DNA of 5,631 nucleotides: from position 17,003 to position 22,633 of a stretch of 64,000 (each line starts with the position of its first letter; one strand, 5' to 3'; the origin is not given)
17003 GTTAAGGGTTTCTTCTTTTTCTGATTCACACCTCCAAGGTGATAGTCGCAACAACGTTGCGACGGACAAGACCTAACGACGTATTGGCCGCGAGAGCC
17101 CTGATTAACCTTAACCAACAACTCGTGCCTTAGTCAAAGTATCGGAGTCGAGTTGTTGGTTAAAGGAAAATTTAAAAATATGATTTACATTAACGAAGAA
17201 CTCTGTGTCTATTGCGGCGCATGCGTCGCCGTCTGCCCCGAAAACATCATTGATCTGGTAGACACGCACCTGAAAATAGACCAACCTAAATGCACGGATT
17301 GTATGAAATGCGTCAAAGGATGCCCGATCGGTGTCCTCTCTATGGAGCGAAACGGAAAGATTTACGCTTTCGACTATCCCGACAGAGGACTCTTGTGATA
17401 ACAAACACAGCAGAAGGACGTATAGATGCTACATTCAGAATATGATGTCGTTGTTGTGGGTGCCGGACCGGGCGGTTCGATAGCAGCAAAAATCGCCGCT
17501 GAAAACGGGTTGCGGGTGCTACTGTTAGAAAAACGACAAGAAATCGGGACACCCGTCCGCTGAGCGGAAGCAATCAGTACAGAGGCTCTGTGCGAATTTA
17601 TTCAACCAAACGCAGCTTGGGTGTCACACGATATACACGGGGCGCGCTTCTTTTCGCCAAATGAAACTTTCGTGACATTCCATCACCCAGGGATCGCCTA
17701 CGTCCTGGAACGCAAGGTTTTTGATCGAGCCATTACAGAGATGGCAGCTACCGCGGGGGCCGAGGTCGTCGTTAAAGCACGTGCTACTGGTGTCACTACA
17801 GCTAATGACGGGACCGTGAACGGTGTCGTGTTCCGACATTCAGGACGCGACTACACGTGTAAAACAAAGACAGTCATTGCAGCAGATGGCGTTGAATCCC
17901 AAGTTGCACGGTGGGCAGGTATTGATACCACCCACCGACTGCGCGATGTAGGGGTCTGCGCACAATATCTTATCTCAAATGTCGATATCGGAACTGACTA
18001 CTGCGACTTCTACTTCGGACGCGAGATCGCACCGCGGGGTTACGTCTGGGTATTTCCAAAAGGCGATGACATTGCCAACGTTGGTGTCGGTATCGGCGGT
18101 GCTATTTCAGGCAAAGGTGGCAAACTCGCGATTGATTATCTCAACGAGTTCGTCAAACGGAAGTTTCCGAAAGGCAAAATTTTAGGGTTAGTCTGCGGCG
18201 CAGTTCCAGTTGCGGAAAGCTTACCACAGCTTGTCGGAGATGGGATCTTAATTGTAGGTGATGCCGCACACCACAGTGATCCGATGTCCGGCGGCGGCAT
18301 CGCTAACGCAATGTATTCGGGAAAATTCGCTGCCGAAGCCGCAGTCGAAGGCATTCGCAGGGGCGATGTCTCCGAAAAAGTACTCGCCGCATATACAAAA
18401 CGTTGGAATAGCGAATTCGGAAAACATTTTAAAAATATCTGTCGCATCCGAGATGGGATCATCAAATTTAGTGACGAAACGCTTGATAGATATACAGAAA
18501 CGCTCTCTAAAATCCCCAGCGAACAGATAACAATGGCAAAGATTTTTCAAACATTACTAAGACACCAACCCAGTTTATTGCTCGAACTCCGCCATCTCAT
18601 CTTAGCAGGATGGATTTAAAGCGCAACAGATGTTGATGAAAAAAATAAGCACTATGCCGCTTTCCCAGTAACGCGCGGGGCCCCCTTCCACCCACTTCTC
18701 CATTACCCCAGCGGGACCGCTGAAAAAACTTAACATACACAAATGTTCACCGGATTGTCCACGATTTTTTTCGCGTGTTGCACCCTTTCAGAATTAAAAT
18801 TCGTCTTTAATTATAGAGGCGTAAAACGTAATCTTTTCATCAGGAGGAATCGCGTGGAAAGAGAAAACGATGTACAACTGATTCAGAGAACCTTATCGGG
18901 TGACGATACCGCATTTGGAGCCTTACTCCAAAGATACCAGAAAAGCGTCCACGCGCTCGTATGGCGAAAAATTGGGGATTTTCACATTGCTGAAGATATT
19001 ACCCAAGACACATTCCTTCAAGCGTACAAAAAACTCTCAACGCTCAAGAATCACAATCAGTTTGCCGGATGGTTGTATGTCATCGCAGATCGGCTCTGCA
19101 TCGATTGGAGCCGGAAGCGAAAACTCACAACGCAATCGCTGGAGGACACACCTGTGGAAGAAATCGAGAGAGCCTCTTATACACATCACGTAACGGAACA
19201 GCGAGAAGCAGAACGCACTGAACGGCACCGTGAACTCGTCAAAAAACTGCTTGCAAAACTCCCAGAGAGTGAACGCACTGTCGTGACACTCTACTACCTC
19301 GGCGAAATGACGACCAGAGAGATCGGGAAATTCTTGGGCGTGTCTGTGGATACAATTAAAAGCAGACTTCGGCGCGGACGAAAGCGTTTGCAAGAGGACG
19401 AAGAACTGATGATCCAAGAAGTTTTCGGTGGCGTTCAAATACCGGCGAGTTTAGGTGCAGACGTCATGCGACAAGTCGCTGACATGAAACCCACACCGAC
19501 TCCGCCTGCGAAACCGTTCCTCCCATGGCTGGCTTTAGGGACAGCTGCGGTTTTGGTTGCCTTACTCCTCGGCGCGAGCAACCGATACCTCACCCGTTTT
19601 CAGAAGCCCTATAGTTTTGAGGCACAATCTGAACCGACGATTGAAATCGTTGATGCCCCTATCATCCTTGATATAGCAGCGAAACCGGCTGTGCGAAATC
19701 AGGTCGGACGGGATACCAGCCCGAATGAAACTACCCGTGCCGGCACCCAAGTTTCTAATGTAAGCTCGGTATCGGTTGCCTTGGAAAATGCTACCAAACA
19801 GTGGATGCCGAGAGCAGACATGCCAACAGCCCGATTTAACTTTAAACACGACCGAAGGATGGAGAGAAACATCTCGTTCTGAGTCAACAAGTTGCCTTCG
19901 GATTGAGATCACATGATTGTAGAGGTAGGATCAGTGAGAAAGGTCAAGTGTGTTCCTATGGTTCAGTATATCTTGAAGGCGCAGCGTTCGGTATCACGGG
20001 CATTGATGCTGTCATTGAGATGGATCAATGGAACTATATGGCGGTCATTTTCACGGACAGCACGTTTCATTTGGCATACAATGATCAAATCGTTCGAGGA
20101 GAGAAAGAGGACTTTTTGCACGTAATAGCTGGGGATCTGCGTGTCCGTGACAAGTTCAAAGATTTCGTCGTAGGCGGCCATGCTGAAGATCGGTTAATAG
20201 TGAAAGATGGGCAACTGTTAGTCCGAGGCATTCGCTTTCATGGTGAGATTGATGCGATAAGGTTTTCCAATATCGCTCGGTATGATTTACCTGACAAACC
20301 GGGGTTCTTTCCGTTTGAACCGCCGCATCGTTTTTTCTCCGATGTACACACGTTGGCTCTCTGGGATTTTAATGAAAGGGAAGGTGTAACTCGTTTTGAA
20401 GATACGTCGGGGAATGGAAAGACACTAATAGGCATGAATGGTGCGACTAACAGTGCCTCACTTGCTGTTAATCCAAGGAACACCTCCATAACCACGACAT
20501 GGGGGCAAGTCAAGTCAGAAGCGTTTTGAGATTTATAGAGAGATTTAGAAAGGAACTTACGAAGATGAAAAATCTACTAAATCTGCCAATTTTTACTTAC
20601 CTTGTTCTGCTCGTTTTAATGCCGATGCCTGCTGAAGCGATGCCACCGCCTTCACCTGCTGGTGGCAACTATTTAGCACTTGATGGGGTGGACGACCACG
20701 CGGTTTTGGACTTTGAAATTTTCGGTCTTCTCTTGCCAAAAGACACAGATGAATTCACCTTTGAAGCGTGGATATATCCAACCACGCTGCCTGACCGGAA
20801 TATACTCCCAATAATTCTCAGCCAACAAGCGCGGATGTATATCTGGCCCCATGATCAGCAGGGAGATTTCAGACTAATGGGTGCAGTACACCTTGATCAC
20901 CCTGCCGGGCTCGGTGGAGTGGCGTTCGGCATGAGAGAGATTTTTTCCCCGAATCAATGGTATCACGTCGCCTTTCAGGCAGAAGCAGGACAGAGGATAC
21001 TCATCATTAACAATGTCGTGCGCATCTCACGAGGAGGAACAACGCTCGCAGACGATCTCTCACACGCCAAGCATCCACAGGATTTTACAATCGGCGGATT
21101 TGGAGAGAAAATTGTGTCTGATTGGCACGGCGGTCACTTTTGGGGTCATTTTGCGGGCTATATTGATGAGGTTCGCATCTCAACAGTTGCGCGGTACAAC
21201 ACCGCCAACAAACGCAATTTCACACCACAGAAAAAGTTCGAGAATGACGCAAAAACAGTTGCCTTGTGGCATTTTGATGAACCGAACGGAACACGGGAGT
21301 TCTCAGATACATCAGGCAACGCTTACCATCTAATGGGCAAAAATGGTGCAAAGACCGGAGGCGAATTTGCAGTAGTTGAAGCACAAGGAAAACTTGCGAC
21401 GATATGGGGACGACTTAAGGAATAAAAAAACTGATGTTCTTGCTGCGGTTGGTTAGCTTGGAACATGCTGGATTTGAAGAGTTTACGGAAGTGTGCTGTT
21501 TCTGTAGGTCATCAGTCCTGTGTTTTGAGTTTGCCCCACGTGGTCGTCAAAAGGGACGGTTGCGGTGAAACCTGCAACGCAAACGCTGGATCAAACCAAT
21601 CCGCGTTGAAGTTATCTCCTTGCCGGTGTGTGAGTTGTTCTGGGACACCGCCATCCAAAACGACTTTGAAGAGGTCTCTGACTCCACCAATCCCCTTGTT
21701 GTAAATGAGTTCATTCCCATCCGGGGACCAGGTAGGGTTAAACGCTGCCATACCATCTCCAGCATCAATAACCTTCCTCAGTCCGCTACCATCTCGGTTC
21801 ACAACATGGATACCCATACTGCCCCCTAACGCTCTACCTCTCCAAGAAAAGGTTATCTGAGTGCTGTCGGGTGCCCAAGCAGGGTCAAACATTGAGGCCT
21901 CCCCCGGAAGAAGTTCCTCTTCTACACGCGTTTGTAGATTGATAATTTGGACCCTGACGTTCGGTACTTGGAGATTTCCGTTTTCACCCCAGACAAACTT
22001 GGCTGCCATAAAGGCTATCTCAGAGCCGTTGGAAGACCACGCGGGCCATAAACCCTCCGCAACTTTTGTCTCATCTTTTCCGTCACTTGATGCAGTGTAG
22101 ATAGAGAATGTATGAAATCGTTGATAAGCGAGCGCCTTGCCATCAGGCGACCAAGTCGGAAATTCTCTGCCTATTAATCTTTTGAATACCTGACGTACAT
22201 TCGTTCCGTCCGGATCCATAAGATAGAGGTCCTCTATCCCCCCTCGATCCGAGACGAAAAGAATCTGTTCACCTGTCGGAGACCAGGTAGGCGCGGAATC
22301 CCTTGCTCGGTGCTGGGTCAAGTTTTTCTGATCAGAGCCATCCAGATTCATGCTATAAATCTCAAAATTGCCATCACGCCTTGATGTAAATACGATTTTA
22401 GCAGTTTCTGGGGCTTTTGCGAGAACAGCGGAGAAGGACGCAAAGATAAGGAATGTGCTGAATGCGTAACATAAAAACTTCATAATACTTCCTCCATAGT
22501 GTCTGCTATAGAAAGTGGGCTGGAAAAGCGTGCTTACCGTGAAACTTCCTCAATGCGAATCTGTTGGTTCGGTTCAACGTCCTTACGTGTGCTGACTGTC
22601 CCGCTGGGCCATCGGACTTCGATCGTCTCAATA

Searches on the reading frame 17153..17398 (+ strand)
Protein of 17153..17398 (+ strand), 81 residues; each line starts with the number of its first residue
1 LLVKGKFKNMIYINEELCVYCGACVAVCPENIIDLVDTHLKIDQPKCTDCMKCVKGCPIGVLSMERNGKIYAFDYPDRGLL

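Call 17: search_protein_families(library=ncbifam, proteins=[window:17153-17398:+], max_evalue=0.00001)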
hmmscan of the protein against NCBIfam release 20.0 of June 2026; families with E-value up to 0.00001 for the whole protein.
window:17153-17398:+ (81 aa): 42 families (the best 25 are shown)
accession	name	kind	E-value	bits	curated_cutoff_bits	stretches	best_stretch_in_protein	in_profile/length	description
NF058577.1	FdxA_fam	equivalog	2.9e-11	43.4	65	1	10-60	1-51/52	4Fe-4S ferredoxin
NF038196.1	ferrodoxin_EFR1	subfamily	3.6e-11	43.6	75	1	11-65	180-232/242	EFR1 family ferrodoxin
NF043039.1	HgcAB_like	equivalog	4.4e-11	43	285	1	6-62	290-349/350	HgcAB-like fusion protein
TIGR02179.1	PorD_KorD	subfamily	1.8e-10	40.8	60.05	1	13-66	22-76/78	2-oxoacid:acceptor oxidoreductase, delta subunit, pyruvate/2-ketoisovalerate family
NF042909.1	FMH_DH_FwdF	exception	7.2e-10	38.5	375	1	4-43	282-321/336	tungsten-dependent formylmethanofuran dehydrogenase subunit FwdF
NF043069.1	T4HPD_activ_SAM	equivalog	1.4e-09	37.7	425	1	7-59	42-94/299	trans-4-hydroxy-L-proline dehydratase activase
NF045874.1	Vhu_polyferre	exception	1.4e-09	37.2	600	1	12-65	192-246/381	F420-non-reducing hydrogenase associated-polyferredoxin VhuB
NF040864.1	HgcB_ferredoxin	equivalog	1.7e-09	37.4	99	1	11-65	9-64/93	mercury methylation ferredoxin HgcB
NF005506.0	PRK07118.1-5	equivalog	2.3e-09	37.1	388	1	18-66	143-191/279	Fe-S cluster domain-containing protein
NF006221.0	PRK08348.1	subfamily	3.8e-09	36.3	124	1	5-67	33-97/136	NADH-plastoquinone oxidoreductase subunit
TIGR04395.1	cutC_activ_rSAM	equivalog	1.1e-08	34.7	360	1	11-65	49-106/309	choline TMA-lyase-activating enzyme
NF005503.0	PRK07118.1-2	equivalog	1.2e-08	34.6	252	0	9-38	160-189/292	RnfABCDGE type electron transport complex subunit B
TIGR00402.1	napF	equivalog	1.5e-08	34.7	102.2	1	17-65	36-87/149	ferredoxin-type protein NapF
TIGR02936.1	fdxN_nitrog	equivalog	1.9e-08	34.3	80.55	0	10-37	15-42/91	ferredoxin III, nif-specific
NF041715.1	arsenate_red_ArrB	equivalog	2.2e-08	33.9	450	1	4-67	42-109/233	arsenate respiratory reductase iron-sulfur subunit ArrB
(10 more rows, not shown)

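Call 59: search_protein_families(library=pfam, proteins=[window:17180-17398:+], max_evalue=0.0001)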
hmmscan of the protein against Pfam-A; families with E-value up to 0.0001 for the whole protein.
window:17180-17398:+ (72 aa): 14 families
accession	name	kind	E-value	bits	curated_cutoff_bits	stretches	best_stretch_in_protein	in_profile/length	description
PF12838.12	Fer4_7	-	4.7e-15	56.2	27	1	9-52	2-52/52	4Fe-4S dicluster domain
PF13187.11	Fer4_9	-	3.5e-14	53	27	1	9-51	2-50/52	4Fe-4S dicluster domain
PF00037.32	Fer4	-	4.3e-14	52.1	21.1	2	2-24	1-23/24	4Fe-4S binding domain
PF13237.11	Fer4_10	-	6.9e-14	51.9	25.5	1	1-49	1-53/53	4Fe-4S dicluster domain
PF12837.12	Fer4_6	-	5.6e-13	48.6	25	2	32-53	3-24/24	4Fe-4S binding domain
PF12797.12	Fer4_2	-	4.3e-10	39.3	24.5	2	30-49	2-21/22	4Fe-4S binding domain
PF13484.11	Fer4_16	-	3.3e-09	37.8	30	0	37-59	1-22/66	4Fe-4S double cluster binding domain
PF14697.11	Fer4_21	-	3.3e-09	37.2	35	1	4-55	3-59/59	4Fe-4S dicluster domain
PF12800.12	Fer4_4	-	2.8e-07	30.7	24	0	37-49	3-15/17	4Fe-4S binding domain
PF13183.11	Fer4_8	-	6.1e-07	30.3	27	0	8-23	53-68/68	4Fe-4S dicluster domain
PF12798.12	Fer4_3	-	1.3e-05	26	27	0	9-23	1-15/15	4Fe-4S binding domain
PF13370.11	Fer4_13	-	3e-05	25.1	24.5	0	33-60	1-27/58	4Fe-4S single cluster domain of Ferredoxin I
PF25160.1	LdpA_Fe-S-bd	-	4.5e-05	23.6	27.6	0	4-27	23-46/49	LdpA Fe-S cluster-binding domain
PF13459.11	Fer4_15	-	9.6e-05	23.5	22.4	0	2-23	1-22/66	4Fe-4S single cluster domain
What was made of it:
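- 17180..17398 (+): 4Fe-4S dicluster ferredoxin gene (72 aa; the mechanical ORF can also start at TTG 17153). It is the probable electron donor to the reductase. Pfam Fer4_7, Fer4_9 and Fer4 (call 59) and NCBIfam ferredoxin models (call 17).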

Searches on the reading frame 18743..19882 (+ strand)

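Call 17: search_protein_families(library=ncbifam, proteins=[window:18743-19882:+], max_evalue=0.00001)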
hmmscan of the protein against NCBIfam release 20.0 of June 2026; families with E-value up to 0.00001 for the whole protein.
window:18743-19882:+ (379 aa): 88 families (the best 25 are shown)
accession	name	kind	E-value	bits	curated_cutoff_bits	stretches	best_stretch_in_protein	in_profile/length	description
NF007223.0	PRK09641.1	equivalog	8.1e-33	113.8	209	1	45-218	7-182/187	RNA polymerase sigma factor SigW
NF009166.1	PRK12513.1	equivalog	9.6e-33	113.5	206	1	38-218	4-184/193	RNA polymerase sigma factor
TIGR02937.1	sigma70-ECF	superfamily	4.7e-31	107.6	42.9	1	57-218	2-163/165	sigma-70 family RNA polymerase sigma factor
NF004113.0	PRK05602.1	equivalog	8.3e-30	104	208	1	34-218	23-199/211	RNA polymerase sigma factor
NF009171.0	PRK12518.1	equivalog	1.2e-29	103.4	208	1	38-218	9-182/191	RNA polymerase sigma factor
TIGR02948.1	SigW_bacill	equivalog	3e-29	102.4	243.1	1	45-217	7-181/187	RNA polymerase sigma factor SigW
TIGR02950.1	SigM_subfam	subfamily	1.3e-28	99.8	147.95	1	61-218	5-156/159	RNA polymerase sigma factor, SigM family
NF007216.0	PRK09638.1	equivalog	9.4e-28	97.2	194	1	41-218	3-172/180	RNA polymerase sigma factor SigY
NF007225.0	PRK09643.1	equivalog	4.7e-27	95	190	1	36-219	7-181/204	RNA polymerase sigma factor SigM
NF007215.0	PRK09637.1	equivalog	8.7e-27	94.3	212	1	61-218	6-152/181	RNA polymerase sigma factor SigZ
TIGR02939.1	RpoE_Sigma70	equivalog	2e-26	93.2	236.15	1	39-217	3-183/190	RNA polymerase sigma factor RpoE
NF008888.0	PRK11922.1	equivalog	2.2e-26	92.9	204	1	35-227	9-203/231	RNA polymerase sigma factor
NF006930.0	PRK09415.1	subfamily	5.4e-26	91.5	198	1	58-218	18-173/179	RNA polymerase factor sigma C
TIGR02985.1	Sig70_bacteroi1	subfamily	7.2e-26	91.3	126.4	1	57-218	2-160/162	RNA polymerase sigma-70 factor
TIGR02959.1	SigZ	equivalog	3.6e-25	88.7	168.65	1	63-218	2-146/170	RNA polymerase sigma factor SigZ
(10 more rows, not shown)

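Call 59: search_protein_families(library=pfam, proteins=[window:18743-19882:+], max_evalue=0.0001)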
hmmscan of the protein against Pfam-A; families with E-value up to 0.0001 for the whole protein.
window:18743-19882:+ (379 aa): 4 families
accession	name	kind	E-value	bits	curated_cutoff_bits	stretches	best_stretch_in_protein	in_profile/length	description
PF08281.18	Sigma70_r4_2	-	3.5e-16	59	25.7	1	164-216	2-54/54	Sigma-70, region 4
PF04545.22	Sigma70_r4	-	5.5e-14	51.9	24.1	1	169-218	1-50/50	Sigma-70, region 4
PF04542.20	Sigma70_r2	-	1e-13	51.3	24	1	61-127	1-69/71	Sigma-70 region 2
PF07638.17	Sigma70_ECF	-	4.4e-07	30.4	21.1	1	45-219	6-182/185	ECF sigma factor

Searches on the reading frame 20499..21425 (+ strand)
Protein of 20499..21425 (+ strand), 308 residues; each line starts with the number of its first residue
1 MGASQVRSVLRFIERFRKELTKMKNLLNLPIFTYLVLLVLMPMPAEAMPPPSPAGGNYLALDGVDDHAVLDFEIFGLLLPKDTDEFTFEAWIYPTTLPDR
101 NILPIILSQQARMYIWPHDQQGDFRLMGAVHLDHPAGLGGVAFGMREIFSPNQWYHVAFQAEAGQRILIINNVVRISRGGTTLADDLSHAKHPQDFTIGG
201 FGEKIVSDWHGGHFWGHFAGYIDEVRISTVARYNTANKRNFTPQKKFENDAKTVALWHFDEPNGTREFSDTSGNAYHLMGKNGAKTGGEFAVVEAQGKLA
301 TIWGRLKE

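Call 17: search_protein_families(library=ncbifam, proteins=[window:20499-21425:+], max_evalue=0.00001)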
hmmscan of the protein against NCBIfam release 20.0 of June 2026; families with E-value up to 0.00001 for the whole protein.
window:20499-21425:+ (308 aa): 0 families

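Call 59: search_protein_families(library=pfam, proteins=[window:20499-21425:+], max_evalue=0.0001)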
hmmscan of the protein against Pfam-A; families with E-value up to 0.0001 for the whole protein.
window:20499-21425:+ (308 aa): 1 family
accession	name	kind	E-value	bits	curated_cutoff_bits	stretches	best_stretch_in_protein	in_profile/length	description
PF13385.13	Laminin_G_3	-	1.4e-12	48.4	27.6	1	82-232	15-145/151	Concanavalin A-like lectin/glucanases superfamily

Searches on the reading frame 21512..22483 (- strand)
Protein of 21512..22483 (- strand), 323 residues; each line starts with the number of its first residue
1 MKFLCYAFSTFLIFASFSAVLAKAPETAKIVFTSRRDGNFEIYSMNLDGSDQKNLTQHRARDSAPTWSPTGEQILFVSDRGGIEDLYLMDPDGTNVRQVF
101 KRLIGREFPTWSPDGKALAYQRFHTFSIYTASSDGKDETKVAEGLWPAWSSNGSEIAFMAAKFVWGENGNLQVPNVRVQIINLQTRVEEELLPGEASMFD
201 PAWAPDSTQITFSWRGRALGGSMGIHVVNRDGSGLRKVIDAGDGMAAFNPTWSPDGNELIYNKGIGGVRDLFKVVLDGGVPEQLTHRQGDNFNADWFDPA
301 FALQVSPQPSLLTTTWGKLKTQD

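Call 17: search_protein_families(library=ncbifam, proteins=[window:21512-22483:-], max_evalue=0.00001)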
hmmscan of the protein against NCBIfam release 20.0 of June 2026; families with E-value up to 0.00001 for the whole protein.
window:21512-22483:- (323 aa): 5 families
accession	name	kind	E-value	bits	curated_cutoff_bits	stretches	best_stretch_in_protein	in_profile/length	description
TIGR02800.1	propeller_TolB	equivalog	4.2e-43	147.8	343.15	2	24-160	243-384/418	Tol-Pal system beta propeller repeat protein TolB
NF002183.0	PRK01029.1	equivalog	2.6e-24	86.1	405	1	24-122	289-389/429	Tol-Pal system protein TolB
NF053518.1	DipepPtdsDpp5Prph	equivalog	8.9e-19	67.5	900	1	37-121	39-123/655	dipeptidyl-peptidase Dpp5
NF033523.0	lasso_peptidase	equivalog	1.6e-17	63.5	400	0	61-122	89-150/638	Atxe2 family lasso peptide isopeptidase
NF052339.1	hydrazine_alpha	equivalog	1.3e-08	33.2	800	0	176-241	83-147/804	hydrazine synthase subunit alpha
